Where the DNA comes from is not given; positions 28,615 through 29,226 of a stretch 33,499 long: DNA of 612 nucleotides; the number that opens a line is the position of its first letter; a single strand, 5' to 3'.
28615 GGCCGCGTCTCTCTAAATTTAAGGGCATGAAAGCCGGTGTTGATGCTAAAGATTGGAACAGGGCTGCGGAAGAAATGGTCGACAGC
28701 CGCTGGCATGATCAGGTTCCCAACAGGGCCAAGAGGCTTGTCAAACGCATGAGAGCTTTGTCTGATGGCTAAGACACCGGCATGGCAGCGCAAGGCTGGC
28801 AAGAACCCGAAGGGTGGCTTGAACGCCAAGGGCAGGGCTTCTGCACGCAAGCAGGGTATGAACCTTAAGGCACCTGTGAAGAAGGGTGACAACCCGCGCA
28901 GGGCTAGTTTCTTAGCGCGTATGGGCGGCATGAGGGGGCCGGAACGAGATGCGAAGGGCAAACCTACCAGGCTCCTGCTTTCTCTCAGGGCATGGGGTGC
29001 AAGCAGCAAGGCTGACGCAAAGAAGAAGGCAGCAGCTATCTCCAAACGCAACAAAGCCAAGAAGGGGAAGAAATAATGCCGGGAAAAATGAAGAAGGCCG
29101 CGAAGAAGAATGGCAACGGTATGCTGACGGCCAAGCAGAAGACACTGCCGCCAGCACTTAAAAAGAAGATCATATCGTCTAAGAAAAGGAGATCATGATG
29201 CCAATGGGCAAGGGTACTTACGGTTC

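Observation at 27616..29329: Array of seven translationally coupled, extremely cationic mini-proteins bracketing the endolysin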

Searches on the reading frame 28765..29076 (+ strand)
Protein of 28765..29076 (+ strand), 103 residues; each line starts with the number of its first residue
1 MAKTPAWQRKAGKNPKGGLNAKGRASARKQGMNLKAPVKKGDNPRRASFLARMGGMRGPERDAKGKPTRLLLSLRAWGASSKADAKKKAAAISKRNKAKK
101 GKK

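Call 3: search_protein_families(library=pfam, max_evalue=1, proteins=[window:28765-29076:+])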
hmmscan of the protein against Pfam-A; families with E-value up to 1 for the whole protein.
window:28765-29076:+ (103 aa): 1 family
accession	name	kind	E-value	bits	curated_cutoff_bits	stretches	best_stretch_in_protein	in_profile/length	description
PF19846.4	DUF6321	-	6.8e-22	78.3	28.5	1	12-77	1-72/72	Domain of unknown function (DUF6321)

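Call 4: search_protein_families(library=phrogs, max_evalue=1, proteins=[window:28765-29076:+])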
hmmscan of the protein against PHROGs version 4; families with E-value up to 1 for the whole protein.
window:28765-29076:+ (103 aa): 8 families
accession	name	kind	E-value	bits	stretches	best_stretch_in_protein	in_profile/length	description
phrog_4689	-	unknown function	1.3e-29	103.6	1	2-78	17-98/99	-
phrog_727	-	unknown function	7.4e-19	69.2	1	4-90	350-441/450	-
phrog_11180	-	unknown function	7.1e-17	63.2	1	4-77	61-139/141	-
phrog_3477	-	unknown function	9e-17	61.8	1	5-77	850-926/928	-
phrog_10538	-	unknown function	2.2e-15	58.2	1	5-78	79-155/156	-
phrog_30733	-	unknown function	4.5e-15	56.9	1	6-78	258-335/336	-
phrog_28131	-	unknown function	2.2e-09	37.9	1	5-77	296-370/372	-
phrog_10346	-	unknown function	3.7e-09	36.9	1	9-77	449-523/525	-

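Call 18: find_homologous_proteins(query=window:28765-29073:+, max_evalue=0.001)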
Query window:28765-29073:+ (103 aa): 8000 proteins with E <= 0.001 among 8000 candidates; the best 120 are listed.
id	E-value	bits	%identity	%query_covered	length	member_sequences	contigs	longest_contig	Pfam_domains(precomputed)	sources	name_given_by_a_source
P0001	2.2e-51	190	95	99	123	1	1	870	PF19846.5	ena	-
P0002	1.6e-50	188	92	76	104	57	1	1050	PF19846.5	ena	-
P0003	6.3e-50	186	93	99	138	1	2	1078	PF19846.5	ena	-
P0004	3.0e-49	183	89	99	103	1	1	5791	PF19846.5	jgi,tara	tara:strand:+ start:118 stop:429 length:312 start_codon:yes stop_codon:yes gene_type:complete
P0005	3.9e-49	183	89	99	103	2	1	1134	PF19846.5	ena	-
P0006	6.8e-49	182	90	98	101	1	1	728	PF19846.5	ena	-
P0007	8.1e-49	182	91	99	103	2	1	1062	PF19846.5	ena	-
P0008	1.9e-48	181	91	98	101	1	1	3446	PF19846.5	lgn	-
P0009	2.0e-48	181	91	98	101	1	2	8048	PF19846.5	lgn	-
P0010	2.2e-48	181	89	99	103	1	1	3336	PF19846.5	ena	-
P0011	2.3e-48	181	90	99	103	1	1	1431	PF19846.5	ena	-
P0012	3.2e-48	180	92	97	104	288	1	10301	PF19846.5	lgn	-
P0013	3.2e-48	180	90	99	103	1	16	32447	PF19846.5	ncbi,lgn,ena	-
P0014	4.1e-48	180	90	99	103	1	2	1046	PF19846.5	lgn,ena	-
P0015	4.7e-48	180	90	99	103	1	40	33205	PF19846.5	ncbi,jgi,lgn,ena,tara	tara:strand:- start:493 stop:804 length:312 start_codon:yes stop_codon:yes gene_type:complete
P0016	6.0e-48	179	90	99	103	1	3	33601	PF19846.5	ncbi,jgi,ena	jgi:hypothetical protein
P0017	6.2e-48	179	88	97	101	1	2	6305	PF19846.5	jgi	-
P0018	6.6e-48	179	88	97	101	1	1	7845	PF19846.5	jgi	-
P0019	7.0e-48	179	89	98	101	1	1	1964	PF19846.5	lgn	-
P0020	1.1e-47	179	89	99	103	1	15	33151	PF19846.5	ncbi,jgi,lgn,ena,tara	tara:strand:+ start:2678 stop:2989 length:312 start_codon:yes stop_codon:yes gene_type:complete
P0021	1.1e-47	179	89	99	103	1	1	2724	PF19846.5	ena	-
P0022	1.1e-47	178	89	99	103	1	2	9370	PF19846.5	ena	-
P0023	1.3e-47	178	89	99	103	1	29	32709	PF19846.5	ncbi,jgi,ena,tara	tara:strand:+ start:53 stop:364 length:312 start_codon:yes stop_codon:yes gene_type:complete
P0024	1.4e-47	178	90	99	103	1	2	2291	PF19846.5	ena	-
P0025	1.5e-47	178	91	90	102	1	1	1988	PF19846.5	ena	-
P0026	1.7e-47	178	89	96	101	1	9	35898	PF19846.5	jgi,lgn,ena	jgi:hypothetical protein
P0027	2.4e-47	177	90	90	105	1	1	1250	PF19846.5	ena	-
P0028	2.4e-47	177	88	98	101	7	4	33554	PF19846.5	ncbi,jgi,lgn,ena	jgi:hypothetical protein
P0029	2.5e-47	177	90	97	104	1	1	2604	PF19846.5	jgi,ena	-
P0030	2.5e-47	177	89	97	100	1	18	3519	PF19846.5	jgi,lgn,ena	-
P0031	2.9e-47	177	89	98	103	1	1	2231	PF19846.5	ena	-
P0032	3.4e-47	177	88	99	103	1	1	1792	PF19846.5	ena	-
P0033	4.0e-47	177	91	90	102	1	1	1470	PF19846.5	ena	-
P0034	5.4e-47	176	89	90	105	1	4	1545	PF19846.5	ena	-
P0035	5.6e-47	176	92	98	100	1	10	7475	PF19846.5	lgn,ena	-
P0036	6.0e-47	176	88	96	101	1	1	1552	PF19846.5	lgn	-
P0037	6.4e-47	176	92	90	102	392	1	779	PF19846.5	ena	-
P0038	6.7e-47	176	88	97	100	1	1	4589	PF19846.5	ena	-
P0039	7.9e-47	176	88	97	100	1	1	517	PF19846.5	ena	-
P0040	9.8e-47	175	85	97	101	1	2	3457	PF19846.5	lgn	-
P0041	9.9e-47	175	92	98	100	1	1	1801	PF19846.5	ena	-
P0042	9.9e-47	175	87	96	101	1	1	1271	PF19846.5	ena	-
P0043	1.0e-46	175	91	98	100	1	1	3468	PF19846.5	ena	-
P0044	1.1e-46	175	90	100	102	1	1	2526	PF19846.5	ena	-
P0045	1.1e-46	175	91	95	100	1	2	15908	PF19846.5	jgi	-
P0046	1.2e-46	175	91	90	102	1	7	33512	PF19846.5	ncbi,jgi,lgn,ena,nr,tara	ncbi:MAG: hypothetical protein Unbinned5079contig1000_5 [Prokaryotic dsDNA virus sp.]|nr:MAG: hypoth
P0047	1.3e-46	175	91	95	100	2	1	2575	PF19846.5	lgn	-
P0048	1.4e-46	175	96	88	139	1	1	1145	PF19846.5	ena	-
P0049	1.4e-46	175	88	99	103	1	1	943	PF19846.5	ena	-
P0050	1.4e-46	175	88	97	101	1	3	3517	PF19846.5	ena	-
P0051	1.5e-46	175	90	99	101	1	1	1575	PF19846.5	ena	-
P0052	1.6e-46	175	90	96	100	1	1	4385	PF19846.5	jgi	-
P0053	1.6e-46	175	88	97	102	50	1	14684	PF19846.5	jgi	jgi:hypothetical protein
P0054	1.6e-46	175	88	90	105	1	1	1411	PF19846.5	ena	-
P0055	1.7e-46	175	88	90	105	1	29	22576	PF19846.5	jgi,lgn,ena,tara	tara:strand:- start:282 stop:599 length:318 start_codon:yes stop_codon:yes gene_type:complete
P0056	1.7e-46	175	88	90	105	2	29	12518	PF19846.5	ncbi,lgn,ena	-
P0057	1.8e-46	175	88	96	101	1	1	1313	PF19846.5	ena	-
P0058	1.9e-46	175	92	98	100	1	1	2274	PF19846.5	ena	-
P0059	1.9e-46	174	88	90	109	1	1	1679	PF19846.5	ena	-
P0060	2.0e-46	174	88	90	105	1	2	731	PF19846.5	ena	-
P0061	2.3e-46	174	87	96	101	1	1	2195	PF19846.5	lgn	-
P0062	2.3e-46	174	88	99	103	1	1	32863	PF19846.5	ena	-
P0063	2.3e-46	174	91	98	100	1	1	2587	PF19846.5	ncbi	-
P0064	2.5e-46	174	91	98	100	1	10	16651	PF19846.5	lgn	-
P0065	2.6e-46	174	91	95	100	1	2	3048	PF19846.5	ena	-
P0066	2.8e-46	174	90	90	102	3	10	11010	PF19846.5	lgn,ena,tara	tara:strand:+ start:385 stop:693 length:309 start_codon:yes stop_codon:yes gene_type:complete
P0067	2.8e-46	174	88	96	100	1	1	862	PF19846.5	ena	-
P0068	3.4e-46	174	87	99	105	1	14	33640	PF19846.5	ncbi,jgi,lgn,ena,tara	tara:strand:+ start:3248 stop:3565 length:318 start_codon:yes stop_codon:yes gene_type:complete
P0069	3.5e-46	174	87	97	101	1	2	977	PF19846.5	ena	-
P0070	3.5e-46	174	88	90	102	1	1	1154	PF19846.5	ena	-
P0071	3.5e-46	174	90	95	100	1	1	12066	PF19846.5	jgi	-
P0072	3.6e-46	174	90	96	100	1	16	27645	PF19846.5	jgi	jgi:hypothetical protein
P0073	4.1e-46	173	86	96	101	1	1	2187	PF19846.5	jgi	jgi:hypothetical protein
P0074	4.2e-46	173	90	96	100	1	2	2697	PF19846.5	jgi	-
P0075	4.2e-46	173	88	100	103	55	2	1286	PF19846.5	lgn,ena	-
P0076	4.7e-46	173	88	99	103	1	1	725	PF19846.5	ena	-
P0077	4.8e-46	173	88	90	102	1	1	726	PF19846.5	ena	-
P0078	4.9e-46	173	90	96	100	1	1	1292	PF19846.5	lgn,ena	-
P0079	5.0e-46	173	87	90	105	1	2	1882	PF19846.5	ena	-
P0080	5.2e-46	173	87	99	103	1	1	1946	PF19846.5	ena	-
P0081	5.2e-46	173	89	99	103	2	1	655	PF19846.5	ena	-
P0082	5.5e-46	173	88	89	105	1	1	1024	PF19846.5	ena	-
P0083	6.4e-46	173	88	97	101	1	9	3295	PF19846.5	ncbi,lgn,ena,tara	tara:strand:- start:76 stop:381 length:306 start_codon:yes stop_codon:yes gene_type:complete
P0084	6.5e-46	173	87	97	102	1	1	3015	PF19846.5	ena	-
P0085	6.5e-46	173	86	90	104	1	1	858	PF19846.5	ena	-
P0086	7.1e-46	173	88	100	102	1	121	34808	PF19846.5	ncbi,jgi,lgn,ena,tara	jgi:hypothetical protein|tara:strand:+ start:800 stop:1108 length:309 start_codon:yes stop_codon:yes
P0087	7.2e-46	173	88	100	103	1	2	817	PF19846.5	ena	-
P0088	7.4e-46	173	89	96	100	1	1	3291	PF19846.5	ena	-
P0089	7.7e-46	173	86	97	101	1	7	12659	PF19846.5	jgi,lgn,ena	jgi:hypothetical protein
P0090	7.8e-46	173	87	90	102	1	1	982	PF19846.5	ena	-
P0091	7.8e-46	173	90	94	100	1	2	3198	PF19846.5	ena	-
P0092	8.1e-46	172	88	90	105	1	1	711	PF19846.5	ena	-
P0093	8.8e-46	172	89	96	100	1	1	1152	PF19846.5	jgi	-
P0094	9.1e-46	172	89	96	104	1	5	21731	PF19846.5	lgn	-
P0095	9.2e-46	172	88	97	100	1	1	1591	PF19846.5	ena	-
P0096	1.0e-45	172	90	96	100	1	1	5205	PF19846.5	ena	-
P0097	1.0e-45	172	91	98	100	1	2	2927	PF19846.5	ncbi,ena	-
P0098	1.1e-45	172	88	98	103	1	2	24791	PF19846.5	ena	-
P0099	1.2e-45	172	90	96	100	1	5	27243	PF19846.5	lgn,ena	-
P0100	1.2e-45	172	87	100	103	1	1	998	PF19846.5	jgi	jgi:hypothetical protein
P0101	1.3e-45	172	89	96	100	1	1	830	PF19846.5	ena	-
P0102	1.3e-45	172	90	96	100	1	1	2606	PF19846.5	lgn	-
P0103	1.3e-45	172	88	97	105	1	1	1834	PF19846.5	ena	-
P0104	1.3e-45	172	88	96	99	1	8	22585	PF19846.5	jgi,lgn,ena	jgi:hypothetical protein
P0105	1.4e-45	172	87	99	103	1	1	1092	PF19846.5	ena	-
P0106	1.4e-45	172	87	100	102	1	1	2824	PF19846.5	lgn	-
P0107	1.4e-45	172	88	90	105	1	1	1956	PF19846.5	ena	-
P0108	1.4e-45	172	90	95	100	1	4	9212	PF19846.5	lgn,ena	-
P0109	1.4e-45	172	88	97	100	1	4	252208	PF19846.5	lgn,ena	-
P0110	1.5e-45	172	88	90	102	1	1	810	PF19846.5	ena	-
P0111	1.5e-45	172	89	99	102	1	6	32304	PF19846.5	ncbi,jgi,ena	-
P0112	1.5e-45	172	87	100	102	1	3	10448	PF19846.5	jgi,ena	-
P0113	1.5e-45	172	87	98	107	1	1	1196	PF19846.5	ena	-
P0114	1.5e-45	172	88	76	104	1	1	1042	PF19846.5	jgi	jgi:hypothetical protein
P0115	1.5e-45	172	87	99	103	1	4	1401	PF19846.5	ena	-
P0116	1.6e-45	172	87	100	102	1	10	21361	PF19846.5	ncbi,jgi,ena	jgi:hypothetical protein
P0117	1.7e-45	171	87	97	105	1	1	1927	PF19846.5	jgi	-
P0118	1.8e-45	171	90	94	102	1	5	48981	PF19846.5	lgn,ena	-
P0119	1.8e-45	171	91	98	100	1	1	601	PF19846.5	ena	-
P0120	1.8e-45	171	89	94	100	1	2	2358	PF19846.5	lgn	-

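Call 20: find_encoding_contigs(protein=P0109, flank=10000, max_places=4)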
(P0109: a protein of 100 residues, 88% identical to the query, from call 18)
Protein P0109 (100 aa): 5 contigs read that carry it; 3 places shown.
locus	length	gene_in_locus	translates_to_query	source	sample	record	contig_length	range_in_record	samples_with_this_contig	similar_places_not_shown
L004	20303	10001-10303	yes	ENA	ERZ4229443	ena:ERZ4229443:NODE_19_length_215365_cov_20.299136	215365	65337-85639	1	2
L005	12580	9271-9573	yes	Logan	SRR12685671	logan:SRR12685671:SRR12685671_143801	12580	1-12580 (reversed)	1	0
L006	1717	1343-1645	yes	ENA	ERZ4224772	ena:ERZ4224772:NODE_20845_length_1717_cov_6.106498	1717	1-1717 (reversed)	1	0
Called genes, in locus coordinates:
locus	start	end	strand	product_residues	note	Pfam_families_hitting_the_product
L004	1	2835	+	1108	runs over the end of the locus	PF02811:PHP, PF07733:DNA_pol3_alpha, PF17657:DNA_pol3_finger, PF14579:HHH_6, PF01336:tRNA_anti-codon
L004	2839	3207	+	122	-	-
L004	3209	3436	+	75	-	-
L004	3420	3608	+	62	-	-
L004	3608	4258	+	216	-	PF12705:PDDEXK_1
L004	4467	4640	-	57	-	-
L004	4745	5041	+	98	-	-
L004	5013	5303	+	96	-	-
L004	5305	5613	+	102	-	PF12645:HTH_16 (faint)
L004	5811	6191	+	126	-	PF08281:Sigma70_r4_2 (weak)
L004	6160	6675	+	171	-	-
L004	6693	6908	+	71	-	-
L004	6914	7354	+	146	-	PF00075:RNase_H, PF13456:RVT_3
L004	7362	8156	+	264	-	-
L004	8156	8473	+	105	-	-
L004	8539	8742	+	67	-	-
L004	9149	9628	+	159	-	PF13640:2OG-FeII_Oxy_3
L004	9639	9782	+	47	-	-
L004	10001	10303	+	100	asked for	PF19846:DUF6321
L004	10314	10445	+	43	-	-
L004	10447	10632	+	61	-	-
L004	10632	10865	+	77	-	-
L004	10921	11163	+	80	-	-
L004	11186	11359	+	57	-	PF20106:DUF6496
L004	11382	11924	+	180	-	PF02557:VanY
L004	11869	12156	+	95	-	-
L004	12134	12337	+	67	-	-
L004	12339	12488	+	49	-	-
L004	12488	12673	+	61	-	-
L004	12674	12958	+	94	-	-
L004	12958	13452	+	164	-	-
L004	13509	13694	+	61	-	-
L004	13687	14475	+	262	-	PF02668:TauD, PF08943:CsiD (weak)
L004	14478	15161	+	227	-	PF04765:TOD1_MUCI70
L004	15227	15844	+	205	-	PF01596:Methyltransf_3, PF13578:Methyltransf_24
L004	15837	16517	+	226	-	PF01755:Glyco_transf_25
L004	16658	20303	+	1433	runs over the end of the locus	-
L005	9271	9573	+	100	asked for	PF19846:DUF6321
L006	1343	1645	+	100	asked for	PF19846:DUF6321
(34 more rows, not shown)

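Call 22: search_dna_similar(query=window:28765-29073:+, collection=phages, mode=protein, max_rows=60, rows=spread, max_evalue=0.001)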
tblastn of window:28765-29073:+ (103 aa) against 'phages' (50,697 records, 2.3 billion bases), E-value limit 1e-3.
Records with a match: 490; places in all: 490; records where one place covers at least 80% of the query: 0.
Best place of each record, by identity: 80-90% 1; 60-80% 194; <60% 295.
By first word of the organism name: Synechococcus 369; Cyanophage 61; Prochlorococcus 24; Pelagibacter 22; Marine 7; Methylophilales 3; Planktothrix 2; uncultured 2.
By host as written in the record: - 179; Synechococcus 107; Synechococcus sp. 39; Synechococcus sp. WH7803 29; Synechococcus sp. WH8102 18; Synechococcus sp. WH 7803 17; Synechococcus sp. MW02 11; Synechococcus sp. WH8109 8; and 31 more.
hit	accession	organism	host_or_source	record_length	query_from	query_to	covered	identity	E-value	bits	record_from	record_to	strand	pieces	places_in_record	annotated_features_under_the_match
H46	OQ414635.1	Pelagibacter phage EXVC031P Hodr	Candidadtus Pelagibacter sp. HTCC1062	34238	3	75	71%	80.8%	7e-26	105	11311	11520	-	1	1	hypothetical protein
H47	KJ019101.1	Synechococcus phage ACG-2014f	-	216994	1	75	73%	58.4%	9e-17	79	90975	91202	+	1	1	hypothetical protein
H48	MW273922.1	Pelagibacter phage HTVC034P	Candidatus Pelagibacter sp. HTCC1062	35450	1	57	55%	74.1%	3e-15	75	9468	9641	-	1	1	hypothetical protein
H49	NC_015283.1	Prochlorococcus phage P-RSM4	Prochlorococcus sp. MIT9303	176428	3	75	71%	52.6%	5e-12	66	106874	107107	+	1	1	hypothetical protein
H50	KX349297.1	Cyanophage S-RIM44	Synechococcus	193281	6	75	68%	54.8%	2e-10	61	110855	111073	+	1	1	hypothetical protein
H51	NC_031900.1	Synechococcus phage S-CAM4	Synechococcus sp.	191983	6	75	68%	54.7%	2e-12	67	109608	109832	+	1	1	hypothetical protein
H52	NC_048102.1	Synechococcus phage S-P4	Synechococcus sp. WH 7803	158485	3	75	71%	51.3%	9e-12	65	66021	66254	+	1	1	structural protein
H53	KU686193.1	Synechococcus phage S-CAM1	Synechococcus sp.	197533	6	75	68%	53.3%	3e-12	66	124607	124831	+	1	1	hypothetical protein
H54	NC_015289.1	Synechococcus phage S-SSM5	Synechococcus sp. WH8102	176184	6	75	68%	53.3%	8e-12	65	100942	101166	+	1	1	hypothetical protein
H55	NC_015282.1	Synechococcus phage S-SM1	Synechococcus sp. WH6501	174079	3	75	71%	50.0%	1e-10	62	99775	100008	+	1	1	hypothetical protein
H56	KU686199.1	Synechococcus phage S-CAM3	Synechococcus sp.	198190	6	75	68%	52.0%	7e-10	60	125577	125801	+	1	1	hypothetical protein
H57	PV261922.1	Synechococcus phage 7B11-B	Synechococcus sp. WH 7803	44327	5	75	69%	50.0%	4e-8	55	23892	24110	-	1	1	hypothetical protein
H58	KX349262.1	Synechococcus phage S-RIM2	Synechococcus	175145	6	75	68%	50.7%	4e-11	63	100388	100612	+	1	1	hypothetical protein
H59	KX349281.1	Synechococcus phage S-RIM2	Synechococcus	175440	6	75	68%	50.7%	4e-11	63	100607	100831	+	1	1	hypothetical protein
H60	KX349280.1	Synechococcus phage S-RIM2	Synechococcus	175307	6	75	68%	50.7%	4e-11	63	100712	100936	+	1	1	hypothetical protein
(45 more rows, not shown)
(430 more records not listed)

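Call 23: get_annotated_region(hit=H46, flank=3500)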
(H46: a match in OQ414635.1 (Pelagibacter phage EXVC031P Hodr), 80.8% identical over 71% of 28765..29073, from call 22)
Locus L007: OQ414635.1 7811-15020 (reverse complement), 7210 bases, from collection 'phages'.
description: Pelagibacter phage EXVC031P Hodr, complete genome.
organism: Pelagibacter phage EXVC031P Hodr (NCBI taxid 3029570)
taxonomy: Viruses; Duplodnaviria; Heunggongvirae; Uroviricota; Caudoviricetes
host: Candidadtus Pelagibacter sp. HTCC1062; source: -; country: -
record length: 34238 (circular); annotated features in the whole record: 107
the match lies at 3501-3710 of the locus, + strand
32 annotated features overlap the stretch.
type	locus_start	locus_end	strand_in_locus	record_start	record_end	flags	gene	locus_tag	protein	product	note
CDS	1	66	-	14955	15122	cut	-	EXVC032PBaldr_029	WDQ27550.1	hypothetical protein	CPT_C6N2_1062_C8_A_0.3_0000001_vscat_2__len_342 38__circular_029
CDS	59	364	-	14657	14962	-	-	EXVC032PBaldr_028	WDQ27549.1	hypothetical protein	CPT_C6N2_1062_C8_A_0.3_0000001_vscat_2__len_342 38__circular_028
regulatory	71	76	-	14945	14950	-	-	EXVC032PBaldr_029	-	ribosome_binding_site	-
regulatory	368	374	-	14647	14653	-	-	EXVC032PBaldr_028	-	ribosome_binding_site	-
CDS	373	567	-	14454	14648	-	-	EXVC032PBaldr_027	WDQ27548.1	hypothetical protein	CPT_C6N2_1062_C8_A_0.3_0000001_vscat_2__len_342 38__circular_027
CDS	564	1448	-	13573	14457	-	-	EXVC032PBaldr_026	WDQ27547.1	hypothetical protein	CPT_C6N2_1062_C8_A_0.3_0000001_vscat_2__len_342 38__circular_026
regulatory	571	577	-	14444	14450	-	-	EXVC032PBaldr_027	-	ribosome_binding_site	-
regulatory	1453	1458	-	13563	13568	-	-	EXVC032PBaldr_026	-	ribosome_binding_site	-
CDS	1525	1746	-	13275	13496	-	-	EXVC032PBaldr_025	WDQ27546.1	hypothetical protein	CPT_C6N2_1062_C8_A_0.3_0000001_vscat_2__len_342 38__circular_025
CDS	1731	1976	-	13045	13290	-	-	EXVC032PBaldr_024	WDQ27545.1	hypothetical protein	CPT_C6N2_1062_C8_A_0.3_0000001_vscat_2__len_342 38__circular_024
regulatory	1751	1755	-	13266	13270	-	-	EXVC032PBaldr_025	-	ribosome_binding_site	-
CDS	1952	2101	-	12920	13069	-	-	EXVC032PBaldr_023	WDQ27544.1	hypothetical protein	CPT_C6N2_1062_C8_A_0.3_0000001_vscat_2__len_342 38__circular_023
regulatory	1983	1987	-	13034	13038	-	-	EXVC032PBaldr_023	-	ribosome_binding_site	-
regulatory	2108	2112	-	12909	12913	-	-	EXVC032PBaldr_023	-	ribosome_binding_site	-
CDS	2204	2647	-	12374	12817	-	-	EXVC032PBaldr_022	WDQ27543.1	hypothetical protein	CPT_C6N2_1062_C8_A_0.3_0000001_vscat_2__len_342 38__circular_022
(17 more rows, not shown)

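Call 24: get_annotated_region(hit=H48, flank=3500)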
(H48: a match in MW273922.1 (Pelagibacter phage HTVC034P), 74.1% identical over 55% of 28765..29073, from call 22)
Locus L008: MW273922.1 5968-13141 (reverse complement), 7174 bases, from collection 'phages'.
description: Pelagibacter phage HTVC034P, complete genome.
organism: Pelagibacter phage HTVC034P (NCBI taxid 2796520)
taxonomy: Viruses; Duplodnaviria; Heunggongvirae; Uroviricota; Caudoviricetes
host: Candidatus Pelagibacter sp. HTCC1062; source: seawater; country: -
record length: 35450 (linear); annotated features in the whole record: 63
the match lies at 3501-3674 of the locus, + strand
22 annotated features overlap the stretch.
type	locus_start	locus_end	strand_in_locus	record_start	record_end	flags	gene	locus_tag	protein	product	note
CDS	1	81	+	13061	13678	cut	-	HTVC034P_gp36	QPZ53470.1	hypothetical protein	-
CDS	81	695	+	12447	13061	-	-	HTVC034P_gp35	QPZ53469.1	hypothetical protein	-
CDS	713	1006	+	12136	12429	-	-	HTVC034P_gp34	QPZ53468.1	hypothetical protein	-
CDS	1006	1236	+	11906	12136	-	-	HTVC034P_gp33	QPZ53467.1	hypothetical protein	-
CDS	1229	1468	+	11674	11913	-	-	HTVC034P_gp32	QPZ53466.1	hypothetical protein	-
CDS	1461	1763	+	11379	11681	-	-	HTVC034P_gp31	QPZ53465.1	hypothetical protein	-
CDS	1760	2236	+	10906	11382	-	-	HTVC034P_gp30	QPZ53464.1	putative peptidase M15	-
CDS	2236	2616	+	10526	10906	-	-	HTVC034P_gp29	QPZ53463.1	hypothetical protein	-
CDS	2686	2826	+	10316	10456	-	-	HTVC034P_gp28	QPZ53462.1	hypothetical protein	-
CDS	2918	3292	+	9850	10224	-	-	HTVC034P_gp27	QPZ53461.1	hypothetical protein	-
CDS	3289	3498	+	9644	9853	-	-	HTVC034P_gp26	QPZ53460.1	hypothetical protein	-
CDS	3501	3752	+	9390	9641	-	-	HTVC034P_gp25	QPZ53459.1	hypothetical protein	-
CDS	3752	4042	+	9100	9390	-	-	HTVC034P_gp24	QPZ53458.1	hypothetical protein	-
CDS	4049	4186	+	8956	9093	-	-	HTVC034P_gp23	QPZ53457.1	hypothetical protein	-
CDS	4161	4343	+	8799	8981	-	-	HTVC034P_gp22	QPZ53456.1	hypothetical protein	-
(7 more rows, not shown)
